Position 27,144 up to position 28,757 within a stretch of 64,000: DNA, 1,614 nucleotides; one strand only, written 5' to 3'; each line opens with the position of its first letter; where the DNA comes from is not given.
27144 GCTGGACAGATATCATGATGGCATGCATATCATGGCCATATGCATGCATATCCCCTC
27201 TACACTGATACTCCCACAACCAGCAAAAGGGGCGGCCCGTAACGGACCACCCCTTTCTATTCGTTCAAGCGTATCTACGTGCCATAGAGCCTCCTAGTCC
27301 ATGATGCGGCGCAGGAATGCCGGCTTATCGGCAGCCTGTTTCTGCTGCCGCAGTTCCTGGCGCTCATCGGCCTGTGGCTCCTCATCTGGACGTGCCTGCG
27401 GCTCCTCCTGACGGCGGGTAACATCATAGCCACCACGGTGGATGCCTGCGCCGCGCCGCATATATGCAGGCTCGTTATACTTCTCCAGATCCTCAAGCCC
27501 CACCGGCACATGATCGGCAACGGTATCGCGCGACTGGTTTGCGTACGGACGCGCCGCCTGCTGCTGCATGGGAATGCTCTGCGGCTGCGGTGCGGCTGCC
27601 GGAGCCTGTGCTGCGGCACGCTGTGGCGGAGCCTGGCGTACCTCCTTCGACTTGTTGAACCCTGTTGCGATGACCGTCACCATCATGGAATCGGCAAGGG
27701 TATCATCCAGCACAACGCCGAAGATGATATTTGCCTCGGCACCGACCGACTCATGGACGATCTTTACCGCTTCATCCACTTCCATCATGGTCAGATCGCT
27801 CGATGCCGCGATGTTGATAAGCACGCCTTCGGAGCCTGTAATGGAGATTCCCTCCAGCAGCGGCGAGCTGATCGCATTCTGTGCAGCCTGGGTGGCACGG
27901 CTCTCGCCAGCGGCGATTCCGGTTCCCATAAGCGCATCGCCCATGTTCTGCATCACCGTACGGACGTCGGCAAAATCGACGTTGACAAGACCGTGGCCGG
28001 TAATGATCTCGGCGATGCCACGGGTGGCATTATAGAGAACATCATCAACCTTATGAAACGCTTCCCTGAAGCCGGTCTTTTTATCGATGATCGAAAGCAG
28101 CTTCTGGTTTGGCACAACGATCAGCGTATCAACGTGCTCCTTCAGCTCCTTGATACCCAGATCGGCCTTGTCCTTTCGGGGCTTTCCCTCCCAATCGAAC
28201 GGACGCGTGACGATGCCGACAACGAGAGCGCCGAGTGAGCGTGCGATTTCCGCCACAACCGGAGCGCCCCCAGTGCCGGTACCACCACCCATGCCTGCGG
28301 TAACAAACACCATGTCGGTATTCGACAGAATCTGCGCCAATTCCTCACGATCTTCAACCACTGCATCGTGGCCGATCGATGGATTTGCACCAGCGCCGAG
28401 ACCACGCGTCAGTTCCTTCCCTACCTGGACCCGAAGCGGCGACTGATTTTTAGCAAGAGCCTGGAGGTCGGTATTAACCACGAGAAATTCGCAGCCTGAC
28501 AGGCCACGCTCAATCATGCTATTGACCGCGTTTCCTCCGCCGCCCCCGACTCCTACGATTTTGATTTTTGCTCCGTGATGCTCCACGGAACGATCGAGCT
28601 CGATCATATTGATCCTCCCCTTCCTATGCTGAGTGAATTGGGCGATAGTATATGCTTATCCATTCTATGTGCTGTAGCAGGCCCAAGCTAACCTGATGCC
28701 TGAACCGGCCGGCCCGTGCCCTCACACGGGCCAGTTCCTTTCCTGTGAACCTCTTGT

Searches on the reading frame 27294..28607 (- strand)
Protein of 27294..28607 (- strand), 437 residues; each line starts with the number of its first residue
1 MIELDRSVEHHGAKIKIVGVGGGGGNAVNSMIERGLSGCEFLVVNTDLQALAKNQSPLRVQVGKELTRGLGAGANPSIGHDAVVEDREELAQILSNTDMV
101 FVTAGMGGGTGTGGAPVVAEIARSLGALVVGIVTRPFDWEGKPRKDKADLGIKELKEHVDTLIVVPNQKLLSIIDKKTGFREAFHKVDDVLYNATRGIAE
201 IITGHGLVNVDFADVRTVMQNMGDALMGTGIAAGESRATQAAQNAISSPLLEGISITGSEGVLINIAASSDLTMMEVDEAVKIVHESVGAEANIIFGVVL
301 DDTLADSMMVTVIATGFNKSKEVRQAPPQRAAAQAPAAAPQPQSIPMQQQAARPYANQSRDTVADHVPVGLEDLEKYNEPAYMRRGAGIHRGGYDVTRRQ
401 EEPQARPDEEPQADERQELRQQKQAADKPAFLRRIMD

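Call 11: find_encoding_contigs(protein=window:27294-28607:-, flank=10000, max_places=6)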
Protein window:27294-28607:- (437 aa): 5 contigs read that carry it; 2 places shown.
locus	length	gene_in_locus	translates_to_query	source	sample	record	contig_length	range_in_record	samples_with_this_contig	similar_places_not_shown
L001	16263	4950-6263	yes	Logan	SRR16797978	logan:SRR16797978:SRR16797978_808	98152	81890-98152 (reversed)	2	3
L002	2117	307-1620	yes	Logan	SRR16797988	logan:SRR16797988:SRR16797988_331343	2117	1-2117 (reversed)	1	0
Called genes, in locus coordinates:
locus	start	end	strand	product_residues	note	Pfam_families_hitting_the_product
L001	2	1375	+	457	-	?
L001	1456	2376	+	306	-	PF01565:FAD_binding_4, PF02873:MurB_C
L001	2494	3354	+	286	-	PF08478:POTRA_1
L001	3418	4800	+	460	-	PF11104:PilM_2 (faint), PF14450:FtsA (weak), PF02491:SHS2_FTSA, PF06723:MreB_Mbl, PF06277:EutA (weak), PF08841:DDR (weak), PF14450:FtsA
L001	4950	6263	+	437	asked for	PF00091:Tubulin, PF12327:FtsZ_C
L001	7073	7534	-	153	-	-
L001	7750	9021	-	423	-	-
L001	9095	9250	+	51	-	-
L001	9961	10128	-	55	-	-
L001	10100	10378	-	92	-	PF12762:DDE_Tnp_IS1595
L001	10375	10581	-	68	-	-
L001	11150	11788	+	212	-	PF21033:RMD1-3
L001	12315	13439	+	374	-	PF13646:HEAT_2 (faint), PF08713:DNA_alkylation (weak), PF02985:HEAT (faint)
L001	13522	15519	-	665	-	PF13568:OMP_b-brl_2, PF00691:OmpA (weak)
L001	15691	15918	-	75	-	-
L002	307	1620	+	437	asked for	PF00091:Tubulin, PF12327:FtsZ_C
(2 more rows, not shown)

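Call 13: find_related_loci(query=window:27294-28607:-, collection=genome_contigs, flank=10000)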
Query window:27294-28607:- (437 aa) in genome_contigs; peptide patterns used: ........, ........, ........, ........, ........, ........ (x = any residue, [..] = any of these).
54 stretches matched a pattern; 13 encode a relative of the query (tblastn E <= 1e-3); 13 distinct loci.
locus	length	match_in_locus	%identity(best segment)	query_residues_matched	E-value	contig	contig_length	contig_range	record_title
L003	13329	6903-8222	85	1-437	0e+0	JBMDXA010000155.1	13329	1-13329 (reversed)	MAG: Candidatus Kapaibacteriota bacterium isolate FBaNitRs1_5 FBaNitRs1_contig155, whole genome shotgun sequence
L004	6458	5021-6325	81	1-437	0e+0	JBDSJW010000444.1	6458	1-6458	MAG: Candidatus Kapaibacterium sp. isolate cluster1_bin.331 k127_12037621, whole genome shotgun sequence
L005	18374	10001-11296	79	1-437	0e+0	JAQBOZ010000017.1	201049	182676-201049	MAG: Chlorobiota bacterium isolate RYN_334 scaffold_385957, whole genome shotgun sequence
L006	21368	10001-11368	73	1-437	0e+0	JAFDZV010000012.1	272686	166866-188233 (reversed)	MAG: Bacteroidetes bacterium isolate SZAS-92 BACT-TMP-15__12__length-272686, whole genome shotgun sequence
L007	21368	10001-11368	73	1-437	0e+0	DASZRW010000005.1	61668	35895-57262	MAG TPA_asm: Candidatus Kapaibacterium sp. isolate SMAG_U6034 k141_579198, whole genome shotgun sequence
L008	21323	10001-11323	74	1-437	0e+0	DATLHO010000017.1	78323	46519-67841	MAG TPA_asm: Candidatus Kapaibacterium sp. isolate SMAG_U13642 k141_1706551, whole genome shotgun sequence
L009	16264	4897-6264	69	1-437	0e+0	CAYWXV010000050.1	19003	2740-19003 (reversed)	MAG TPA_asm: uncultured Alphaproteobacteria bacterium isolate binchicken_co118_222 genome assembly, contig: NODE_2952_le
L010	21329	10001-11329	72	1-437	4e-175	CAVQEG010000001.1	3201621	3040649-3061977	MAG: Chlorobiota bacterium isolate MFD02416.bin.1.81 genome assembly, contig: contig_14017, whole genome shotgun sequenc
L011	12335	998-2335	74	1-437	0e+0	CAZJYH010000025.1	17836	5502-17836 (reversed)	MAG TPA_asm: uncultured Alphaproteobacteria bacterium isolate SRP342105_co1_110 genome assembly, contig: NODE_4244_lengt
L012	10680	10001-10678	88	1-226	3e-112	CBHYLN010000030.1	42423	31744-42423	MAG TPA_asm: uncultured bacterium isolate ERR14722427_metabat2_28 genome assembly, contig: ERZ27336822.374, whole genome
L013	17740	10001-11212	46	9-387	1e-98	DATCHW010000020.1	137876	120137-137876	MAG TPA_asm: Ignavibacteria bacterium isolate SMAG_U7843 k141_83603, whole genome shotgun sequence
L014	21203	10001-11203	46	12-434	4e-97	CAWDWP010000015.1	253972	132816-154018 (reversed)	MAG: uncultured Ignavibacteria bacterium isolate MFD05942.bin.1.387 genome assembly, contig: contig_7080, whole genome s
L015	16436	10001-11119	48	13-385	2e-87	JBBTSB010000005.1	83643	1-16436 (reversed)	MAG: Patescibacteria group bacterium isolate H51-bin046_1 H51_bin046_1_000000000005, whole genome shotgun sequence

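Call 83: search_protein_families(library=pfam, proteins=[L003:8350-8907:+, L003:8959-9261:+, L003:9243-9713:+, L003:9533-10117:+, L003:10114-10518:+, L005:11524-12309:-, L005:12236-12913:-, L005:13020-15116:+, L005:15157-16257:-, L005:16985-17446:-], max_evalue=0.01)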
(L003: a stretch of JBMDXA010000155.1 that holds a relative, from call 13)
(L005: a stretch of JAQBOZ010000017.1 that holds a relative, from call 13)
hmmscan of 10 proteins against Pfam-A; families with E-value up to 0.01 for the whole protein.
L003:8350-8907:+ (185 aa): 1 family
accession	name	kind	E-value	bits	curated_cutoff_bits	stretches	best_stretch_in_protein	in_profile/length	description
PF10004.14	DUF2247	-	1.6e-35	122.6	25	1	27-176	7-156/158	Uncharacterized protein conserved in bacteria (DUF2247)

L003:8959-9261:+ (100 aa): 2 families
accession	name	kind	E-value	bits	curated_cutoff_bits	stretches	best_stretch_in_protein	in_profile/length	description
PF24731.1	DUF7683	-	8.7e-12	45.6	27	1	17-89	2-73/73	Domain of unknown function (DUF7683)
PF03513.19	Cloacin_immun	-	0.00013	22.7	25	1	18-90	5-77/80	Cloacin immunity protein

L003:9243-9713:+ (156 aa): 0 families

L003:9533-10117:+ (194 aa): 1 family
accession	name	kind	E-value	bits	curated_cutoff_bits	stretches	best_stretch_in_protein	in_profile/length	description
PF19860.4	DUF6334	-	4.8e-18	65.3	25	1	66-184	3-121/125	Family of unknown function (DUF6334)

L003:10114-10518:+ (134 aa): 0 families

L005:11524-12309:- (261 aa): 0 families

L005:12236-12913:- (225 aa): 4 families
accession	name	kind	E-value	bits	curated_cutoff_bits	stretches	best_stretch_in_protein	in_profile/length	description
PF04542.20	Sigma70_r2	-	2e-14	53.6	24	1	53-121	1-71/71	Sigma-70 region 2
PF08281.18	Sigma70_r4_2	-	1.2e-10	41.2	25.7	1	151-197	8-54/54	Sigma-70, region 4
PF04545.22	Sigma70_r4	-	1.9e-06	27.7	24.1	1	151-199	2-50/50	Sigma-70, region 4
PF07638.17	Sigma70_ECF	-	7.6e-05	23.1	21.1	1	122-199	106-181/185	ECF sigma factor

L005:13020-15116:+ (698 aa): 0 families

L005:15157-16257:- (366 aa): 0 families

L005:16985-17446:- (153 aa): 0 families
